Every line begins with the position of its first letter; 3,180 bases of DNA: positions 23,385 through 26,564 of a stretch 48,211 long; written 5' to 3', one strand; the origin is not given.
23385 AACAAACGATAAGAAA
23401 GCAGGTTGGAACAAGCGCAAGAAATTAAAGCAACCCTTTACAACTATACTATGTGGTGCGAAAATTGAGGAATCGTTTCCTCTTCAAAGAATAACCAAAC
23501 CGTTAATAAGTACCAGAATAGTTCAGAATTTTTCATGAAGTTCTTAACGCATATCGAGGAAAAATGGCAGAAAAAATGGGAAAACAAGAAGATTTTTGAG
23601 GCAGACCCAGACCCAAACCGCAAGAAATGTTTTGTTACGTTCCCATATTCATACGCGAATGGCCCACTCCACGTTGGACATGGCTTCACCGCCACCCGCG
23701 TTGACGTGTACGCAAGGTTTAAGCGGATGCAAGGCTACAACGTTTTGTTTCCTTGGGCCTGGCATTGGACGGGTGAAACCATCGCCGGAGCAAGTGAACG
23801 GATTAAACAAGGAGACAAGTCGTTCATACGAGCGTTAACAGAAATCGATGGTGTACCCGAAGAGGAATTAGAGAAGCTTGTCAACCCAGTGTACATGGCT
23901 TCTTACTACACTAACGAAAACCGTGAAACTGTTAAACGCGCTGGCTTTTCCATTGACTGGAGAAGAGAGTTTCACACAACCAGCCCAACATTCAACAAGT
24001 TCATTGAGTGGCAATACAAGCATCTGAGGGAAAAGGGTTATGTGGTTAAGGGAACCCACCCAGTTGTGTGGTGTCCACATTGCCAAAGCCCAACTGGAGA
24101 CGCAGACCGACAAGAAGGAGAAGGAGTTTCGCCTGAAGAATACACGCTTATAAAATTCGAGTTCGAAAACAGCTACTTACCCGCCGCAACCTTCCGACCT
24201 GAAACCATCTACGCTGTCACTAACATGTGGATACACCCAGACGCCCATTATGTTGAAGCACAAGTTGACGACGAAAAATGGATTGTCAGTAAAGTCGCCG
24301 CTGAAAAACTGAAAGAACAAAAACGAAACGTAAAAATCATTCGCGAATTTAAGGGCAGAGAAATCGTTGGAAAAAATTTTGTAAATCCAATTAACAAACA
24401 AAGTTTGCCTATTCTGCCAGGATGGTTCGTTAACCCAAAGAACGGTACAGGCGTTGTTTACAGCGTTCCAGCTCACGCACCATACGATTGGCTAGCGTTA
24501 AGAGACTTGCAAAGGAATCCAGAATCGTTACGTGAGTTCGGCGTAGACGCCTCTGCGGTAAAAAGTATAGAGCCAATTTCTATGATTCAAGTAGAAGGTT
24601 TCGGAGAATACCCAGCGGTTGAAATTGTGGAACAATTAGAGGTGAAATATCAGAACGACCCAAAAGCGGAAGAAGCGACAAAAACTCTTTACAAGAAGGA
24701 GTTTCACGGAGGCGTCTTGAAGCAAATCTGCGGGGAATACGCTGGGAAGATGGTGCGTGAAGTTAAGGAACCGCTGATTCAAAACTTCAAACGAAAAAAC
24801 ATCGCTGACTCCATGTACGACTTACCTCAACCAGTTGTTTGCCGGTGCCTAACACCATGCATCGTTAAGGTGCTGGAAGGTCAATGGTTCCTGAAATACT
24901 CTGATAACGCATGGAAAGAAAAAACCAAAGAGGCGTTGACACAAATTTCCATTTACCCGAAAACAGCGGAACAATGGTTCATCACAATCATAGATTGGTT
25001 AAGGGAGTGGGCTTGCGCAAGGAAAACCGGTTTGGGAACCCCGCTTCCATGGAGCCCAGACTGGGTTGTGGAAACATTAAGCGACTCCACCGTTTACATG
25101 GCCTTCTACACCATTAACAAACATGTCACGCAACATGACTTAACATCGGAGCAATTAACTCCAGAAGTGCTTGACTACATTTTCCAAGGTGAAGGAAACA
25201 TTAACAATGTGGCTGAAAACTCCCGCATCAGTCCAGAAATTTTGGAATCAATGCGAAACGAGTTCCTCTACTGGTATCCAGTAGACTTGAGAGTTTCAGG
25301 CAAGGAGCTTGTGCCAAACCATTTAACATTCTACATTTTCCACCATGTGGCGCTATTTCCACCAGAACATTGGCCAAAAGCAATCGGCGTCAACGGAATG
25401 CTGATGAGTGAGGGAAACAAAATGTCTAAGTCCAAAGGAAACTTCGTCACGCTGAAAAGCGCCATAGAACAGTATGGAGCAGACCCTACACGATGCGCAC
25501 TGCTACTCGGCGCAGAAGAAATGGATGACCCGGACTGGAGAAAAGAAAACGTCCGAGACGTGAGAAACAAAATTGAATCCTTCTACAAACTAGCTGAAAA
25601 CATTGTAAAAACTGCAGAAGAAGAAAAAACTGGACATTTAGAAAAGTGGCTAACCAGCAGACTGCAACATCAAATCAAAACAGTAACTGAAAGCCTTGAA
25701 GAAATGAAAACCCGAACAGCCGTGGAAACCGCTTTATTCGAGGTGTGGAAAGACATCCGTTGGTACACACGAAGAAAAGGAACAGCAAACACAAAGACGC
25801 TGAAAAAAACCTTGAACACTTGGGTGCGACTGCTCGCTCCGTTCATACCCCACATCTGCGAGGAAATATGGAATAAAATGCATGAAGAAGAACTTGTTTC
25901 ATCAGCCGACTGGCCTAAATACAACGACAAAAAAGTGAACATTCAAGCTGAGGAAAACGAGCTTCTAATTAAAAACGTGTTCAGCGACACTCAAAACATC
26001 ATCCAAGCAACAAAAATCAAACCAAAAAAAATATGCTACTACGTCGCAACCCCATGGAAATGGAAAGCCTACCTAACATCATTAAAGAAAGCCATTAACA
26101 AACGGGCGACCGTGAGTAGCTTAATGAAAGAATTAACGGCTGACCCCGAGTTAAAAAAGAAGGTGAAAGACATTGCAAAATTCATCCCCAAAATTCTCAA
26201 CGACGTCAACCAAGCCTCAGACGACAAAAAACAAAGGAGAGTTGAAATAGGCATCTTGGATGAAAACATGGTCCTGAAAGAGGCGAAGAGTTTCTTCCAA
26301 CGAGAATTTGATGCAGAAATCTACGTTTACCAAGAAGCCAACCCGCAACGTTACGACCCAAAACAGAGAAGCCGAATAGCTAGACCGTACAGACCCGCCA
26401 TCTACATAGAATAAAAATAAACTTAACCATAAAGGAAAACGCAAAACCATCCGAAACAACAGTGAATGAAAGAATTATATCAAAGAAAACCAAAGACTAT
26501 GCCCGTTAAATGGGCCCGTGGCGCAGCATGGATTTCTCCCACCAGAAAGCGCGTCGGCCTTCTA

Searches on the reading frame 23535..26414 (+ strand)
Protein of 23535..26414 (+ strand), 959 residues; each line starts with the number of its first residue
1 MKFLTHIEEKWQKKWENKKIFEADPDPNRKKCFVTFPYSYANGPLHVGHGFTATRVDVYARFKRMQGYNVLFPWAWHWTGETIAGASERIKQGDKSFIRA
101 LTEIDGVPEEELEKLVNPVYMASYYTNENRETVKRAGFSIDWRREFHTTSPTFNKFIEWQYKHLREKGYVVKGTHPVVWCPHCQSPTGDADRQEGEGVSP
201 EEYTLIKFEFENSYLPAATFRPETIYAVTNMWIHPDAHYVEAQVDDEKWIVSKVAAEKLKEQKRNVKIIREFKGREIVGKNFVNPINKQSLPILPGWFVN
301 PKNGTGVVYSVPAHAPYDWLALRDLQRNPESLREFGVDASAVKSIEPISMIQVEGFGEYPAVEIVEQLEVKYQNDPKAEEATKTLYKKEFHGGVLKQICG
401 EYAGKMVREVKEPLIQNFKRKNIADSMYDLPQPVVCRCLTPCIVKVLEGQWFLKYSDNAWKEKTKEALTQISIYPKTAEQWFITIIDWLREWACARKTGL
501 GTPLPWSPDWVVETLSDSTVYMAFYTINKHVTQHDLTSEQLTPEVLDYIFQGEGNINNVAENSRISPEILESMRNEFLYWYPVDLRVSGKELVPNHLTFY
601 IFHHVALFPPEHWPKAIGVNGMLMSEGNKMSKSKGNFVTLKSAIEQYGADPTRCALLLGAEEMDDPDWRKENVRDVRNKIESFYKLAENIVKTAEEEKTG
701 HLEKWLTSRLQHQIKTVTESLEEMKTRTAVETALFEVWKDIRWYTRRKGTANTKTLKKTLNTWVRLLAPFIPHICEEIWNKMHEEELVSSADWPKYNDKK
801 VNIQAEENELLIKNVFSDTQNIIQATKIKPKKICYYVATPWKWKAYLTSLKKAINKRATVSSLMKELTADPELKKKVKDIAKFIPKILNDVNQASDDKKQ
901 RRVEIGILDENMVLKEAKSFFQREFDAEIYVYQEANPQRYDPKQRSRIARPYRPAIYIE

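Call 8: search_protein_families(library=pfam, proteins=[window:23535-26414:+], max_evalue=0.01)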
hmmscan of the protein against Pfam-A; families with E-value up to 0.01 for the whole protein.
window:23535-26414:+ (959 aa): 5 families
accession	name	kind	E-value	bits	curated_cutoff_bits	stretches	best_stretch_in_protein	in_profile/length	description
PF00133.28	tRNA-synt_1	-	1.9e-40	139.4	22.7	1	10-664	1-409/414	tRNA synthetases class I (I, L, M and V)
PF08264.19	Anticodon_1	-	1.5e-25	90.3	25.1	1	703-831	1-141/148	Anticodon-binding domain of tRNA ligase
PF09334.17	tRNA-synt_1g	-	3.6e-23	82.4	20.1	2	587-679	287-377/391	tRNA synthetases class I (M)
PF13603.12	tRNA-synt_1_2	-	3.2e-10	40.2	25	1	206-319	12-126/185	Leucyl-tRNA synthetase, editing domain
PF01406.26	tRNA-synt_1e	-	5.3e-08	33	27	1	581-658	206-282/301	tRNA synthetases class I (C) catalytic domain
